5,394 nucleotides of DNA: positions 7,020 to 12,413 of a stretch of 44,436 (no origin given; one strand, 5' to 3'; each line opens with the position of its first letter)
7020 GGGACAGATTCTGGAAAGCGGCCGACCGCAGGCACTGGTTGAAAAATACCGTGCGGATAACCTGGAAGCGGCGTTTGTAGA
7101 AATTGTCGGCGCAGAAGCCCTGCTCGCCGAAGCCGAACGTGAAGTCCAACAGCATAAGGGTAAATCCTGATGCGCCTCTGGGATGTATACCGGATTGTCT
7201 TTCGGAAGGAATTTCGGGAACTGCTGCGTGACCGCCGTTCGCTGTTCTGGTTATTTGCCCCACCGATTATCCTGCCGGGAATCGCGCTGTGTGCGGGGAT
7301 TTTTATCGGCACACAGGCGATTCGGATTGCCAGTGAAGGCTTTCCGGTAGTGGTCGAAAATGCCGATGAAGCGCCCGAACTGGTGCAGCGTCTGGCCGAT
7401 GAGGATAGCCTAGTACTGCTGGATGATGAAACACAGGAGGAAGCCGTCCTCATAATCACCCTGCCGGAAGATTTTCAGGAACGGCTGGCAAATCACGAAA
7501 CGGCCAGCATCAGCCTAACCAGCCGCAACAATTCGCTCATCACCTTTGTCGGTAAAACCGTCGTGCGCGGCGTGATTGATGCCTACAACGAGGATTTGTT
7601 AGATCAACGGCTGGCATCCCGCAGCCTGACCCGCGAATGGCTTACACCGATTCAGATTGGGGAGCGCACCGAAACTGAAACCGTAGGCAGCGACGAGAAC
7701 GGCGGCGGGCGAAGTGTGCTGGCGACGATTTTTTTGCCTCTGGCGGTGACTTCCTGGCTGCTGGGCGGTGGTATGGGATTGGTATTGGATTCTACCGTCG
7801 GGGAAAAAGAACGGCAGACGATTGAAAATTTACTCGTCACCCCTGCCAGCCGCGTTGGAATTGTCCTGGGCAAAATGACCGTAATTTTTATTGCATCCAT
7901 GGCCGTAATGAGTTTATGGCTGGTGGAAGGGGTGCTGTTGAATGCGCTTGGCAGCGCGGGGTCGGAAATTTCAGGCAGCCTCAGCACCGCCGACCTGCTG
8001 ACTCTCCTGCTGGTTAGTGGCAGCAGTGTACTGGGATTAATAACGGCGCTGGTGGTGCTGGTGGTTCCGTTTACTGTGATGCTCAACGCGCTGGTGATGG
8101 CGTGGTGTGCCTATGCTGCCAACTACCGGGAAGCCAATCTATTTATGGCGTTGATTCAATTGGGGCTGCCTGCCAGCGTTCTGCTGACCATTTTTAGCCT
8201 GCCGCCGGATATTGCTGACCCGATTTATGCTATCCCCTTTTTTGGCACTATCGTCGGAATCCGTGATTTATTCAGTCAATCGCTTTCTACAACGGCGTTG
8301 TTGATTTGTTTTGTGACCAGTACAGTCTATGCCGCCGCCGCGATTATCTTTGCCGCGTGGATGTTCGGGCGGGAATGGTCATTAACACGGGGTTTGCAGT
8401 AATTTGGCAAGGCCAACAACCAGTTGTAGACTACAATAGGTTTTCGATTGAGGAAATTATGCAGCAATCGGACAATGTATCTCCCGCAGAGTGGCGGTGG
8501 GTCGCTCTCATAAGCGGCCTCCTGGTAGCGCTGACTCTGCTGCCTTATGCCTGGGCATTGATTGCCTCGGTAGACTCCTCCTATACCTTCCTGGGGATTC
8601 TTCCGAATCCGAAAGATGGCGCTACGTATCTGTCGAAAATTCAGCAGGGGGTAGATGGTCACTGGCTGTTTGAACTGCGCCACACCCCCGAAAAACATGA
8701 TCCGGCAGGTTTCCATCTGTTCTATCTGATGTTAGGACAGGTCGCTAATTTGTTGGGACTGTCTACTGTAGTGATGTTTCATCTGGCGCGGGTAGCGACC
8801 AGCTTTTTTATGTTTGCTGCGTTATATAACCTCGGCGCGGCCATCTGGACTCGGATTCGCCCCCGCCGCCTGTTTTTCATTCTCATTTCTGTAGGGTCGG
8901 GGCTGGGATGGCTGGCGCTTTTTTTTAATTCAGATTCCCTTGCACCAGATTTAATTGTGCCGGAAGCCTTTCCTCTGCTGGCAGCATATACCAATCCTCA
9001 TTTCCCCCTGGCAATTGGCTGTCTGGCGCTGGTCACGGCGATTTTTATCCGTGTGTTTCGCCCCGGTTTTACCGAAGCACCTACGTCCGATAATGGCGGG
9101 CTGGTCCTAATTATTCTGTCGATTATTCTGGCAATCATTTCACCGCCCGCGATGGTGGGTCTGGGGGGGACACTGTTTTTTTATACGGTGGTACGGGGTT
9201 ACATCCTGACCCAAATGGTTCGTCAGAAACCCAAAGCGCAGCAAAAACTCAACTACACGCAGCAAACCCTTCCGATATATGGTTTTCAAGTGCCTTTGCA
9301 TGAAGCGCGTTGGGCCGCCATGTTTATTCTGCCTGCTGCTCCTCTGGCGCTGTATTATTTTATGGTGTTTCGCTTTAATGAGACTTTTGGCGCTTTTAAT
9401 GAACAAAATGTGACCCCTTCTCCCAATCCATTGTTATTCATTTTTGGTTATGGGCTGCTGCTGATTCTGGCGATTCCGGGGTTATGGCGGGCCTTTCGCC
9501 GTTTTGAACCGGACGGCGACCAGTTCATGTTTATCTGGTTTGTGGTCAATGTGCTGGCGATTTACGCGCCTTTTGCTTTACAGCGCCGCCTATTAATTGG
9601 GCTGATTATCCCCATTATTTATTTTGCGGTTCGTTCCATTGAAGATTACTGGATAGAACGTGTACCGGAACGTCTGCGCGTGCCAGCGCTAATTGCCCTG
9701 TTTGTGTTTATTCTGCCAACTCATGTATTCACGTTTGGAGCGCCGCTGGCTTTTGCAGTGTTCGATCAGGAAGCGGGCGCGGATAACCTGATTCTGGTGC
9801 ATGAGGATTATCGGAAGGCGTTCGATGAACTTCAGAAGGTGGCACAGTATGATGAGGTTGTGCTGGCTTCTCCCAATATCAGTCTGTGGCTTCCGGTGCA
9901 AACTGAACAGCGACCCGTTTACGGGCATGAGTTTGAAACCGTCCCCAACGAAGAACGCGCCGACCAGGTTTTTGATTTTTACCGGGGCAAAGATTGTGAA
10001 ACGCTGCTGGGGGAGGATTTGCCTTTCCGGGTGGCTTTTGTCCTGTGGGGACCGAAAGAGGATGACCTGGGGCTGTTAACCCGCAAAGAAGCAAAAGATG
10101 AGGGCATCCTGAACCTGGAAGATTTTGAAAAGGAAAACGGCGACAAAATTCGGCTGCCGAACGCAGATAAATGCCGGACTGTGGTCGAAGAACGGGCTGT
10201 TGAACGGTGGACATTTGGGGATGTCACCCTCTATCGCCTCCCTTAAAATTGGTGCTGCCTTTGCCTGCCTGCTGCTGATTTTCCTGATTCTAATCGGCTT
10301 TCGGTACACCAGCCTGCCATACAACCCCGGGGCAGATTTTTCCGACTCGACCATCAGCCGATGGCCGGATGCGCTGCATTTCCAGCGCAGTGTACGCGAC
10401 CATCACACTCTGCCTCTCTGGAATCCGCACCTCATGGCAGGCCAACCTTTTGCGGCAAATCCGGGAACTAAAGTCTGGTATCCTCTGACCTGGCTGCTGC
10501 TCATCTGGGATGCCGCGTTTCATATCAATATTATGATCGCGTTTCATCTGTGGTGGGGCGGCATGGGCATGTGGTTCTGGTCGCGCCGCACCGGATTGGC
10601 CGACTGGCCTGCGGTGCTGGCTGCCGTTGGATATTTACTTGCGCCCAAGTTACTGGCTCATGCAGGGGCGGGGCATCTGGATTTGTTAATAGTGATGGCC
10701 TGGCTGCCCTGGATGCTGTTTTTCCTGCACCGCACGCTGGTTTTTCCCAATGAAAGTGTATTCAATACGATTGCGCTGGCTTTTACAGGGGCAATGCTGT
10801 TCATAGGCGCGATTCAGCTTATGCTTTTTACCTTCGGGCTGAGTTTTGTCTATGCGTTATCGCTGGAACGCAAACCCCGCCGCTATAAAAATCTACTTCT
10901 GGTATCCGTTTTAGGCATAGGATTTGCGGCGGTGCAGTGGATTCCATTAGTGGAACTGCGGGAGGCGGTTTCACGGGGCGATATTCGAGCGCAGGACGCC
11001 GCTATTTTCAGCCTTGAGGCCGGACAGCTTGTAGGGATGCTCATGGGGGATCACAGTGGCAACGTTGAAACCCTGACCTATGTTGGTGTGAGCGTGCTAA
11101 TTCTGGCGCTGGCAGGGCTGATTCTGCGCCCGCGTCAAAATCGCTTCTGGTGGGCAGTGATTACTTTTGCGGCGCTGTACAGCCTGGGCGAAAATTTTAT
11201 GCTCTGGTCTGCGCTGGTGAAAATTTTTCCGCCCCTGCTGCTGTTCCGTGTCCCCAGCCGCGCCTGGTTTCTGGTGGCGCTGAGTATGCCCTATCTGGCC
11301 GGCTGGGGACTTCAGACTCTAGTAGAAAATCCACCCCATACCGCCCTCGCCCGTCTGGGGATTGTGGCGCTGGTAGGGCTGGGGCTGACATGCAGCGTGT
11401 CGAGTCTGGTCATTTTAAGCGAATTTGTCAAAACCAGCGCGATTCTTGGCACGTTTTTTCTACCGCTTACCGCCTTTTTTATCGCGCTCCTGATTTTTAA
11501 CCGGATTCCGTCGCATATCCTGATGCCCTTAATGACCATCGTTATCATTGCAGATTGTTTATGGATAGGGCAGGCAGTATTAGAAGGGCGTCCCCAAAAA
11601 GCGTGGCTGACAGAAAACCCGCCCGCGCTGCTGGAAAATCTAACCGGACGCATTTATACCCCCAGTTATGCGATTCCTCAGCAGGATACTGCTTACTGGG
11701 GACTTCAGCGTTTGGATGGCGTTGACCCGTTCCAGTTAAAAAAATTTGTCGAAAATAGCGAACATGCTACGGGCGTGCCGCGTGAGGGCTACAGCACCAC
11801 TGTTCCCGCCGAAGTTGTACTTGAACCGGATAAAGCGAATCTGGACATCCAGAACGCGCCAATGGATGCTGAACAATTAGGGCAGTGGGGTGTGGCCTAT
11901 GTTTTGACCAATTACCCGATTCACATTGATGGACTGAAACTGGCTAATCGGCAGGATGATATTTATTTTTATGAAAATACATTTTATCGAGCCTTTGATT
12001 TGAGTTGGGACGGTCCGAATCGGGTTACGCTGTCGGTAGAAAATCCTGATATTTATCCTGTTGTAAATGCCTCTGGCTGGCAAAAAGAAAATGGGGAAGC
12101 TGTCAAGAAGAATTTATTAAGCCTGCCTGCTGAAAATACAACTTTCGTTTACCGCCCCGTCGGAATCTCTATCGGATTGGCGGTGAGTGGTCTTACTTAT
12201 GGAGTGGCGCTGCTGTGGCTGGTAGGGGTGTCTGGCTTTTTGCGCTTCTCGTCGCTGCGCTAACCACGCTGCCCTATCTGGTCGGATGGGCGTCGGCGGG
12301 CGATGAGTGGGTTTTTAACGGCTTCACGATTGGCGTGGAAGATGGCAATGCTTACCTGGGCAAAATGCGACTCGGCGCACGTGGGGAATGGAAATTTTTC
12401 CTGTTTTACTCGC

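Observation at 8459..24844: Ten back-to-back integral-membrane genes: a glycan assembly locus built almost only of GT-C-like enzymes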

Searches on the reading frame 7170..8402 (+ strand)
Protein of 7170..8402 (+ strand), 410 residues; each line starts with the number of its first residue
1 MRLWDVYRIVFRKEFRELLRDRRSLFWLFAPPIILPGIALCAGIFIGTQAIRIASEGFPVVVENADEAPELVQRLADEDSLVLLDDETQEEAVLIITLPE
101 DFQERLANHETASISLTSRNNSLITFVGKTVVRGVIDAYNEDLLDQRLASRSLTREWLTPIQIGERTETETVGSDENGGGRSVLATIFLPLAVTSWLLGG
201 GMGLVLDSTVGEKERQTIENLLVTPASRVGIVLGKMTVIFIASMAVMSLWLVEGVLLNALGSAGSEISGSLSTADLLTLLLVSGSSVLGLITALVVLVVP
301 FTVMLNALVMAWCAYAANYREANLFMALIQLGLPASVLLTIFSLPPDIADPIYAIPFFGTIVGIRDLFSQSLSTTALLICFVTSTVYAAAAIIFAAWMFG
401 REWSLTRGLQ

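Call 18: search_protein_families(library=pfam, proteins=[window:7170-8402:+], max_evalue=0.01)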
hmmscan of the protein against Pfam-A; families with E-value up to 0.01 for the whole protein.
window:7170-8402:+ (410 aa): 3 families
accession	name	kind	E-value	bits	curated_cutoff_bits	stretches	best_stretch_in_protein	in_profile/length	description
PF12698.13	ABC2_membrane_3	-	5.8e-19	68.8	31.6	1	23-392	2-346/347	ABC-2 family transporter protein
PF12679.13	ABC2_membrane_2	-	5.4e-13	49.3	27.2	1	9-298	2-174/283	ABC-2 family transporter protein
PF12730.13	ABC2_membrane_4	-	6.2e-07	30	27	1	212-304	75-165/179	ABC-2 family transporter protein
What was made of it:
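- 6400..8402 (+): ABC ATPase (6400-7170) and ABC-2 permease (7170-8402). This is an upstream neighbour and probably not part of the system. ABC2_membrane_3 (call 18).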

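Call 74: search_protein_families(library=ncbifam, proteins=[window:7170-8402:+], max_evalue=0.001)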
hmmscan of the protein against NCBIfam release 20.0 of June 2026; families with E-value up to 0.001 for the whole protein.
window:7170-8402:+ (410 aa): 2 families
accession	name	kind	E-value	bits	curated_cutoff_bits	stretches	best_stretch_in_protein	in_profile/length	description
NF041647.1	ABC_perm_CPBP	equivalog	7e-53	180.3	435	1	5-405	3-398/636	ABC transporter permease subunit/CPBP intramembrane protease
NF033858.1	ABC2_perm_RbbA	equivalog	1e-06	27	1050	1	88-296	628-818/909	ribosome-associated ATPase/putative transporter RbbA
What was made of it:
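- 6400..8402 (+): The ATPase is DrrA-like and the permease is ABC_perm_CPBP-like, both below cut-off (call 74).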

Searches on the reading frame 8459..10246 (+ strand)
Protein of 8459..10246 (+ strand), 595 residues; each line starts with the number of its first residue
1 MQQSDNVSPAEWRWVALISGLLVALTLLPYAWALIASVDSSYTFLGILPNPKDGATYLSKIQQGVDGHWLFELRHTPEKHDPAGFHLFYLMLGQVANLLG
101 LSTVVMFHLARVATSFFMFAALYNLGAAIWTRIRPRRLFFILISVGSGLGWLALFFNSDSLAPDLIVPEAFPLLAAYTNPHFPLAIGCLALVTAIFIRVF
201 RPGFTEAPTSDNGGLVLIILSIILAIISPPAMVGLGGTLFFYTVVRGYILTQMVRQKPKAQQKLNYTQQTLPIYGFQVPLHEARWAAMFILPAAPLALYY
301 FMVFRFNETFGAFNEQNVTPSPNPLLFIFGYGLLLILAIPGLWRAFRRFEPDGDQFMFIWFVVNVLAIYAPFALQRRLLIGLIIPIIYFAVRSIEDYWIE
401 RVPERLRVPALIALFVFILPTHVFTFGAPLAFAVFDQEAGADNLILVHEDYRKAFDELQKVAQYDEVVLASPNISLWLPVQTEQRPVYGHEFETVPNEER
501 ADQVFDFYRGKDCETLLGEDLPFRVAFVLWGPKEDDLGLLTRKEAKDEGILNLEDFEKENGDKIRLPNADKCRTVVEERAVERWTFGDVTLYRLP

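Call 4: search_protein_families(library=pfam, proteins=[window:8459-10246:+], max_evalue=1)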
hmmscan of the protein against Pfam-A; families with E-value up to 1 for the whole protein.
window:8459-10246:+ (595 aa): 0 families

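Call 5: search_protein_families(library=ncbifam, proteins=[window:8459-10246:+], max_evalue=1)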
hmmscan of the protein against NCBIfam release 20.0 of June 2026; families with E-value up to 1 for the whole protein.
window:8459-10246:+ (595 aa): 0 families
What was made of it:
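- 8459..10246 (+): A: 595-aa polytopic GT-C-like protein. It is a paralogue of C and belongs to the oligosaccharyltransferase-like family that has no Pfam or NCBIfam model. There is no Pfam or NCBIfam hit (calls 4, 5).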

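Call 31: search_solved_structures(query=A2, max_evalue=10, show_alignments=1)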
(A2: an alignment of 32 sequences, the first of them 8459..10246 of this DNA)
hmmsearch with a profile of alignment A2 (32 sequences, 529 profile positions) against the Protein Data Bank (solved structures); distinct sequences matched with E-value up to 10: 2.
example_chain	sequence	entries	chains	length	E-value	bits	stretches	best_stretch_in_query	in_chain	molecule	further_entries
8qdo_A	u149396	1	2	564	0.14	13.7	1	51-99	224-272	Protein pp71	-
9iho_m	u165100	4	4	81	1.1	10.8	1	107-157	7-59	NB5M (B15) subunit of mitochondrial NADH:ubiquinone oxidoreductase (Complex I)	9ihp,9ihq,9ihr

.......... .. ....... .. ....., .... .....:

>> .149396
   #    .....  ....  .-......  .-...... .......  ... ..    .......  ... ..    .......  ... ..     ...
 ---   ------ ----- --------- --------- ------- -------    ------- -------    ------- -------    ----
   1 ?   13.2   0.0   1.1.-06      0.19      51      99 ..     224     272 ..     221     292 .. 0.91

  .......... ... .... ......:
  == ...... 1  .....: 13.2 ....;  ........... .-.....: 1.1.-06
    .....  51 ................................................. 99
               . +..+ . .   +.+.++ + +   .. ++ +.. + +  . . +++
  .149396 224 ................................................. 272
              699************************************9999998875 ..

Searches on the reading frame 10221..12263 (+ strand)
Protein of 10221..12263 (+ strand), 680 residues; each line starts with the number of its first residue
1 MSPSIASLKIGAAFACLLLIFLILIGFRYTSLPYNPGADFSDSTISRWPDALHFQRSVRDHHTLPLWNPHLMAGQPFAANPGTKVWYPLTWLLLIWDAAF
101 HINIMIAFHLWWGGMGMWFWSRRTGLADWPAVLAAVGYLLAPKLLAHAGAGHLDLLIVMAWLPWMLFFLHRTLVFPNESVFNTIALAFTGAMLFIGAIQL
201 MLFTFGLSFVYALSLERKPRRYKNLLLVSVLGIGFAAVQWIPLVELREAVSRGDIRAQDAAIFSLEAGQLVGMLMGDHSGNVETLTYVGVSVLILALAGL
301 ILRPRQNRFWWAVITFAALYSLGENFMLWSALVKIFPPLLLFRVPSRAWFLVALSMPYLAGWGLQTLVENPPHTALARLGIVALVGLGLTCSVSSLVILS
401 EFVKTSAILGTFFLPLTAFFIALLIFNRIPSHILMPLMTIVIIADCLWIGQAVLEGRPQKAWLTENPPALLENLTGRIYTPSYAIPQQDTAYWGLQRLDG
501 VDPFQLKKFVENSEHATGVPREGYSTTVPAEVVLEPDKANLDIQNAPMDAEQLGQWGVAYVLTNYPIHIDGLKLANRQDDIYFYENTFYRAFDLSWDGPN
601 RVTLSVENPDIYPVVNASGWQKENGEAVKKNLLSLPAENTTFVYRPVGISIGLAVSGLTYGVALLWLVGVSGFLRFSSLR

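Call 4: search_protein_families(library=pfam, proteins=[window:10221-12263:+], max_evalue=1)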
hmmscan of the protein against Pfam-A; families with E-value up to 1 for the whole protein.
window:10221-12263:+ (680 aa): 1 family
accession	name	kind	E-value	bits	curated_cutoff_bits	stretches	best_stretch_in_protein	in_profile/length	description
PF10131.15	PTPS_related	-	0.0033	16.4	26.4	1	103-337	27-254/621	6-pyruvoyl-tetrahydropterin synthase related domain; membrane protein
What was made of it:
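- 10221..12263 (+): B: 680-aa YfhO-like GT-C protein, paralogue of D. The window protein has only a weak PTPS_related hit (call 4).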

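Call 5: search_protein_families(library=ncbifam, proteins=[window:10221-12263:+], max_evalue=1)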
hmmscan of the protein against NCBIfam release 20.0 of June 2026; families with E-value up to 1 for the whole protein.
window:10221-12263:+ (680 aa): 0 families

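Call 91: search_protein_families(library=pfam, alignment_id=A10, max_evalue=0.01)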
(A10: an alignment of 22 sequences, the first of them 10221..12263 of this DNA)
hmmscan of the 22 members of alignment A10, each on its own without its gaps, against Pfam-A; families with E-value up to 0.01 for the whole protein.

A. member 1, window:10221-12263:+ (680 aa): 1 family
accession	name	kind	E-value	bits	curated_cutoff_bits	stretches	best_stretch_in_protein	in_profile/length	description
PF10131.15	PTPS_related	-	0.0033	16.4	26.4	1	103-337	27-254/621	6-pyruvoyl-tetrahydropterin synthase related domain; membrane protein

B. families by the number of members that match (of 22 scanned): 2 families
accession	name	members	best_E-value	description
PF09586.16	YfhO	13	2.5e-13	Bacterial membrane protein YfhO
PF10131.15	PTPS_related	2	1.4e-07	6-pyruvoyl-tetrahydropterin synthase related domain; membrane protein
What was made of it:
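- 10221..12263 (+): Of 22 orthologs, 13 hit Pfam YfhO, best 2.5e-13 (call 91).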
